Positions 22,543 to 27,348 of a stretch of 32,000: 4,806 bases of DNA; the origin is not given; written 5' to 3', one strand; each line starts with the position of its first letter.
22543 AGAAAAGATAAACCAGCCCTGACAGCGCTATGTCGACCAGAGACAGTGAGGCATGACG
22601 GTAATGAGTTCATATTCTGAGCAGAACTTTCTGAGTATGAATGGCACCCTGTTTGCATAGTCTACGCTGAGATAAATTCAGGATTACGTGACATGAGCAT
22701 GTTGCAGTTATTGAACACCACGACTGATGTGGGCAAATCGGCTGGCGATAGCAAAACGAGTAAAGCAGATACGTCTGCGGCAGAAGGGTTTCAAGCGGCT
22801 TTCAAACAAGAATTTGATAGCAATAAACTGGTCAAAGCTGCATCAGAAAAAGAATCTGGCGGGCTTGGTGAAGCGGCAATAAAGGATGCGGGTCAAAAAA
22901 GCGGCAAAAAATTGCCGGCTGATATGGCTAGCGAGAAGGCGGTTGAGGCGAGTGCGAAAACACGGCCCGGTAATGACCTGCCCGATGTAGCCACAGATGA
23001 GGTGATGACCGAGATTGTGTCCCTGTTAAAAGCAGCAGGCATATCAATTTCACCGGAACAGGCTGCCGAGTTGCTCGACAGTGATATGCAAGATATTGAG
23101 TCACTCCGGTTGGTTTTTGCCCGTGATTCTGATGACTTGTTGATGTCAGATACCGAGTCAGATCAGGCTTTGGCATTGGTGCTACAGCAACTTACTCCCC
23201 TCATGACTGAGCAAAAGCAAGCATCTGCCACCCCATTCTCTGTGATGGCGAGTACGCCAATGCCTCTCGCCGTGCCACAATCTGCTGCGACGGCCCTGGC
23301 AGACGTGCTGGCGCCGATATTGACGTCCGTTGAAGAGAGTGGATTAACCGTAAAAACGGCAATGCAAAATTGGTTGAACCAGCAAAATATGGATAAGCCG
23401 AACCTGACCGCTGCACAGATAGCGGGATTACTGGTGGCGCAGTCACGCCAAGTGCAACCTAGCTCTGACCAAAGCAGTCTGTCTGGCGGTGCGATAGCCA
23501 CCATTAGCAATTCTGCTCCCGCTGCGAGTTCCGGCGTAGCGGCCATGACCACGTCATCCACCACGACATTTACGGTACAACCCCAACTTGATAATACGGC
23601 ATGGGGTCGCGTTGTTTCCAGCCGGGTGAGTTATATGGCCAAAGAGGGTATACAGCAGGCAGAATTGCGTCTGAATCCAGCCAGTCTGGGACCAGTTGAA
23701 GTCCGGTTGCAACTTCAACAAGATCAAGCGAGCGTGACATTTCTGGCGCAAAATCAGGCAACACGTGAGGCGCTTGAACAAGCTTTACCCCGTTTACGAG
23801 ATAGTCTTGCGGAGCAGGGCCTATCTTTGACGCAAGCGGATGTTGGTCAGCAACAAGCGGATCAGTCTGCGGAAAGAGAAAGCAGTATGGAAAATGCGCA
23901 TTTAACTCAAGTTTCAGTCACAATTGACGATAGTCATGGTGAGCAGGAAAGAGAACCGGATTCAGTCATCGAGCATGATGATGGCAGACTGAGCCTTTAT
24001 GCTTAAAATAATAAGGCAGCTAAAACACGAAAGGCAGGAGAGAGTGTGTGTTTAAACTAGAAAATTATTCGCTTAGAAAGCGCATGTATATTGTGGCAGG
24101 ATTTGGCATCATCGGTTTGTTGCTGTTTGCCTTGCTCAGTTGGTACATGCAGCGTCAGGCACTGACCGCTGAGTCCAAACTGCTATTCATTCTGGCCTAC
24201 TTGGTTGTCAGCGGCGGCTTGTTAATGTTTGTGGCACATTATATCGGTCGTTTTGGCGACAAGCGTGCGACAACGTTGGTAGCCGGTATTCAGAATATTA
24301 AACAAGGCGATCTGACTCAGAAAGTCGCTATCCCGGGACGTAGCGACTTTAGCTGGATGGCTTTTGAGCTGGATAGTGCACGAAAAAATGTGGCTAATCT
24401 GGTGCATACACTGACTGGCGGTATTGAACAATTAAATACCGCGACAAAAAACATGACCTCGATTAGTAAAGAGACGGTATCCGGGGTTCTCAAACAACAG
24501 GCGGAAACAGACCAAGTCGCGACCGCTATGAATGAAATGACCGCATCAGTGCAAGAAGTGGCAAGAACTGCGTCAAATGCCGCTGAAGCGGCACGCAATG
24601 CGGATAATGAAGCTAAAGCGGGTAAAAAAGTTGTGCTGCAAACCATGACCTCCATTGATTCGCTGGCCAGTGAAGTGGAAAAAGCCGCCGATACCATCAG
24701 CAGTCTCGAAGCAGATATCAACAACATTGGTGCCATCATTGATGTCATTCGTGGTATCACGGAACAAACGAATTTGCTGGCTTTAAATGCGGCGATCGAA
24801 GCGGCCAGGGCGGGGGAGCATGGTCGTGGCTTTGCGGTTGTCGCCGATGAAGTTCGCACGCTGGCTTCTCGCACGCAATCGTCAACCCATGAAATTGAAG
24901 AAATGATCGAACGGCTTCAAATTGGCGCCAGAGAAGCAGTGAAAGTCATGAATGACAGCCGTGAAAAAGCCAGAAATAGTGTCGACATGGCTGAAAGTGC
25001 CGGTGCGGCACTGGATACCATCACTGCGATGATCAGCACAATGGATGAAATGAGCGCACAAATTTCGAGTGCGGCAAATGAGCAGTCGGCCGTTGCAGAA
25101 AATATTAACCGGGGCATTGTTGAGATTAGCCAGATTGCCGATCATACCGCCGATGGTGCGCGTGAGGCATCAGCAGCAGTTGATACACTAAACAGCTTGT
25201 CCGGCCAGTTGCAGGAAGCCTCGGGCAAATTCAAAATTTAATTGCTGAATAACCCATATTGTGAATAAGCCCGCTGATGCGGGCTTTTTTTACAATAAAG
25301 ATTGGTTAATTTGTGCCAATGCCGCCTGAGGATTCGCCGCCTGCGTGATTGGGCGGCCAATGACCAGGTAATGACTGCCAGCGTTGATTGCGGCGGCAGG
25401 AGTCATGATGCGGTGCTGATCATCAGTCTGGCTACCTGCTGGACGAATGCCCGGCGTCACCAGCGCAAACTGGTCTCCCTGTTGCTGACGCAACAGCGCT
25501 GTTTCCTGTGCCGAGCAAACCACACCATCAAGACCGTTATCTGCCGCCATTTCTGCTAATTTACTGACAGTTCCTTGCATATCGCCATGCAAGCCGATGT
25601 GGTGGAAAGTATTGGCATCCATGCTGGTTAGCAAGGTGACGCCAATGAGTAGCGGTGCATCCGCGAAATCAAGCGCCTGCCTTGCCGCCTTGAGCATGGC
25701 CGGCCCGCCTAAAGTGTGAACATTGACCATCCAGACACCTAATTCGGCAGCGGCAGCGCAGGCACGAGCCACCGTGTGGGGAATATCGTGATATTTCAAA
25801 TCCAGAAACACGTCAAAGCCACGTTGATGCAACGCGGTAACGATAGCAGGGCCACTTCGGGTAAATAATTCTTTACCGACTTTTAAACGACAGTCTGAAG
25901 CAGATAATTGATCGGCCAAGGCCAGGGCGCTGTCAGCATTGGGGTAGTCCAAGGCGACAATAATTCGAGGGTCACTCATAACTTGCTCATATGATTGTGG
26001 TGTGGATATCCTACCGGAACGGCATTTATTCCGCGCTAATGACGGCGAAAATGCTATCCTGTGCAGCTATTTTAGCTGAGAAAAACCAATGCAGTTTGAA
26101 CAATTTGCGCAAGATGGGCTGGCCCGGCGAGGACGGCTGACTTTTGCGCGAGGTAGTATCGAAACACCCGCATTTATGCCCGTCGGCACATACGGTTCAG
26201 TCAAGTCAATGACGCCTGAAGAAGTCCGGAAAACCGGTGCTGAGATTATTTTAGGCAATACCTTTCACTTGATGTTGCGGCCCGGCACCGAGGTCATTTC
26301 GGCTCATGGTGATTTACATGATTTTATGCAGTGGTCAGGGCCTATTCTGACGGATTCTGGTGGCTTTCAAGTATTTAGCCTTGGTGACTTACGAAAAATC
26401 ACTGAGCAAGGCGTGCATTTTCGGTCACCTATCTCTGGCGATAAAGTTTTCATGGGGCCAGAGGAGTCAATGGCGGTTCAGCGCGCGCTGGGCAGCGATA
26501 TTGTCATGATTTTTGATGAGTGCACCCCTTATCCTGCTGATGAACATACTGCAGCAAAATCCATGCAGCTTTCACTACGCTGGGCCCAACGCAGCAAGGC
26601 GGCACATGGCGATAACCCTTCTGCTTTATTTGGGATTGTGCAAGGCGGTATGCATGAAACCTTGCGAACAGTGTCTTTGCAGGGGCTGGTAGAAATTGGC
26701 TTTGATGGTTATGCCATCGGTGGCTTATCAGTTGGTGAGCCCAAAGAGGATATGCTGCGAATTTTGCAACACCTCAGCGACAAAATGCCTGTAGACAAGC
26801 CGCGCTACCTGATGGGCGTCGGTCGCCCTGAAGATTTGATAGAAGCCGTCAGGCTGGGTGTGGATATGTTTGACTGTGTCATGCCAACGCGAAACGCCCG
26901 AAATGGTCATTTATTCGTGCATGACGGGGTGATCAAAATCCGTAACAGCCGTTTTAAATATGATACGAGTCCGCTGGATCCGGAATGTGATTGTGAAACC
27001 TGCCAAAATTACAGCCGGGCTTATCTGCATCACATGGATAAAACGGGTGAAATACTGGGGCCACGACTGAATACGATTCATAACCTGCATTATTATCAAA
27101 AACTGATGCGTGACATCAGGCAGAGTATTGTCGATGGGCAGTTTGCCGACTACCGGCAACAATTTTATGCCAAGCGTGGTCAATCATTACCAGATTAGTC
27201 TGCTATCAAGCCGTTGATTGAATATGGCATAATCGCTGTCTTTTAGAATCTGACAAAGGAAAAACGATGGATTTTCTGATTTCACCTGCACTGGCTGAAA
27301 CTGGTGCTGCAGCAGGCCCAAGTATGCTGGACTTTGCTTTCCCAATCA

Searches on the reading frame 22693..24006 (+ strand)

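Call 4: search_protein_families(library=pfam, proteins=[window:22693-24006:+])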
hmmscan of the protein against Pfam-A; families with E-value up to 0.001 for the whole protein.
window:22693-24006:+ (437 aa): 2 families
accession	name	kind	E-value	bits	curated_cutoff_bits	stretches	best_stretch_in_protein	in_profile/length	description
PF02120.21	Flg_hook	-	7.5e-27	93.4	29.8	1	311-392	3-84/85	Flagellar hook-length control protein FliK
PF13264.11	DUF4055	-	0.00026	21.6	25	1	326-412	42-126/140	Domain of unknown function (DUF4055)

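Call 5: search_protein_families(library=ncbifam, proteins=[window:22693-24006:+], max_evalue=0.01)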
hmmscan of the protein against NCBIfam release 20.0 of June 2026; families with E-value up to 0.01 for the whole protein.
window:22693-24006:+ (437 aa): 1 family
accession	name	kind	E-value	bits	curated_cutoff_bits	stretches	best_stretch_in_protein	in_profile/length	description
NF007514.1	PRK10118.1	equivalog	4.7e-13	49.4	396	1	5-392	6-368/410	flagellar hook length control protein FliK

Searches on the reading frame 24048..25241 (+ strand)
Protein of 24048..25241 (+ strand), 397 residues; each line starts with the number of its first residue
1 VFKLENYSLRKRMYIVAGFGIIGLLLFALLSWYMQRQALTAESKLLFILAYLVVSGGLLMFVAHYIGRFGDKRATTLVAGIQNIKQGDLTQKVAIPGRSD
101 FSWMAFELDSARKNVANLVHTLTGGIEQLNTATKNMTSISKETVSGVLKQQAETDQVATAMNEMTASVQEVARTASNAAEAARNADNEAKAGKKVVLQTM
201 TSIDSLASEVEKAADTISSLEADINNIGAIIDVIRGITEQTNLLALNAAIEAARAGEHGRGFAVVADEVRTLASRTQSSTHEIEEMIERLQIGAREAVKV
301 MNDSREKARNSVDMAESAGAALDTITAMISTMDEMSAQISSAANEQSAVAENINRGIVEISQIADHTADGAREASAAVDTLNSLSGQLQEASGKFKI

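Call 4: search_protein_families(library=pfam, proteins=[window:24048-25241:+])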
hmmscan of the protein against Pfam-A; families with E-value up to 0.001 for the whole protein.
window:24048-25241:+ (397 aa): 3 families
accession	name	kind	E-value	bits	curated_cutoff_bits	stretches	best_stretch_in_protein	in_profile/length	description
PF00015.26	MCPsignal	-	2.6e-45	154.8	34.6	1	180-363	2-171/172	Methyl-accepting chemotaxis protein (MCP) signalling domain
PF00672.30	HAMP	-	1.8e-05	25.4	25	0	118-169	2-52/53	HAMP domain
PF21996.1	HisZ-like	-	0.00054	20.2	27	0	176-209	7-40/52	Histidyl-tRNA synthetase HisZ, C-terminal domain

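Call 5: search_protein_families(library=ncbifam, proteins=[window:24048-25241:+], max_evalue=0.01)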
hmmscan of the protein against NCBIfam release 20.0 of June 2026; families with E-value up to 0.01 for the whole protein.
window:24048-25241:+ (397 aa): 12 families
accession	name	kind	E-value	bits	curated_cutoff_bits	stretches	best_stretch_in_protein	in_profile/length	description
NF058645.1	MCPCtpMPsAe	equivalog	1.6e-90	304.5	900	1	86-397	247-558/558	methyl-accepting chemotaxis protein CtpM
NF011622.0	PRK15048.1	equivalog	2e-36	126.3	900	1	58-396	204-514/553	methyl-accepting chemotaxis protein II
NF041847.1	transduc_aer2_vibrio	equivalog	9.6e-36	123.3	1200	1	81-388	466-745/804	aerotaxis transducer Aer2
NF047851.1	MCPCitTducer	equivalog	3.4e-35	122.1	900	1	77-397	224-516/553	methyl-accepting chemotaxis citrate transducer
NF011615.0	PRK15041.1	equivalog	2.2e-32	112.5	947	1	74-397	222-517/554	methyl-accepting chemotaxis protein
NF007309.0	PRK09793.1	equivalog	7.6e-31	107.6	903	1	79-388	223-504/533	methyl-accepting chemotaxis protein IV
NF050802.1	AspChtxCcaA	equivalog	3.2e-24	85.3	1300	1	194-354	539-696/700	aspartate chemotaxis receptor CcaA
TIGR02168.1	SMC_prok_B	equivalog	2e-06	25.8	567.35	1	126-390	241-914/1181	chromosome segregation protein SMC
TIGR02169.1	SMC_prok_A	equivalog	0.00032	18.5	729.4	1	151-392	695-927/1165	chromosome segregation protein SMC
NF047515.1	SpiroCoCo_C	equivalog_domain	0.00051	19.3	125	0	270-394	103-226/313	SpiroCoCo family coiled-coil protein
NF045487.1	ASRP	equivalog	0.0026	16.4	300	0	108-384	154-420/593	archaea-specific SMC-related protein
TIGR04523.1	Mplasa_alph_rch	subfamily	0.0075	14.2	270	0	118-227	289-396/745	helix-rich protein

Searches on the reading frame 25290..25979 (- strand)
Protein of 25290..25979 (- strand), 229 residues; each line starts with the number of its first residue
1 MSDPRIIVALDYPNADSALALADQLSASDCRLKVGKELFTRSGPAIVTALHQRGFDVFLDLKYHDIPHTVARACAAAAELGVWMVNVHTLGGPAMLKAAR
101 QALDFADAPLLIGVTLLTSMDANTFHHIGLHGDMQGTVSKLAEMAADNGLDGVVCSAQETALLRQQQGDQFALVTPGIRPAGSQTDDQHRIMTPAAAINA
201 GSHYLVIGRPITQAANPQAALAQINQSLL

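Call 4: search_protein_families(library=pfam, proteins=[window:25290-25979:-])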
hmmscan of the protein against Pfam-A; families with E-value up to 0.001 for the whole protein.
window:25290-25979:- (229 aa): 1 family
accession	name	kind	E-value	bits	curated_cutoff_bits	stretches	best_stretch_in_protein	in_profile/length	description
PF00215.30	OMPdecase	-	6.7e-67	226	27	1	4-224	1-221/221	Orotidine 5'-phosphate decarboxylase / HUMPS family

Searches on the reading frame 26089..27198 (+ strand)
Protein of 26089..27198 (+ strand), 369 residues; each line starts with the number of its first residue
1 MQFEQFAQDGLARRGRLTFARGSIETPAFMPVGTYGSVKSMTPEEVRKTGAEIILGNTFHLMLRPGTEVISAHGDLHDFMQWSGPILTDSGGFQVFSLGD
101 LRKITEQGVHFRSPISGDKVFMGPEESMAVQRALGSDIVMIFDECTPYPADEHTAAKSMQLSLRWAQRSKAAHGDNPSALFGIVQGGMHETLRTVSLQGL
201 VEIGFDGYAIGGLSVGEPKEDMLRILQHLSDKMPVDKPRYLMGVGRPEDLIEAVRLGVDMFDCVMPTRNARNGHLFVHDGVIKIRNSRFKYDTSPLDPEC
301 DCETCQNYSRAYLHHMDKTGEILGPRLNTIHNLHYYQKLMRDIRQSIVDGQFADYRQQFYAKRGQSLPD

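Call 6: search_protein_families(library=pfam, proteins=[window:26089-27198:+])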
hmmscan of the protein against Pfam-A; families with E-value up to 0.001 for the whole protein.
window:26089-27198:+ (369 aa): 1 family
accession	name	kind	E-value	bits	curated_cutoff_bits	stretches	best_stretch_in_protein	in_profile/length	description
PF01702.25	TGT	-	1.3e-167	557.8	26.3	1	10-364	2-356/357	Queuine tRNA-ribosyltransferase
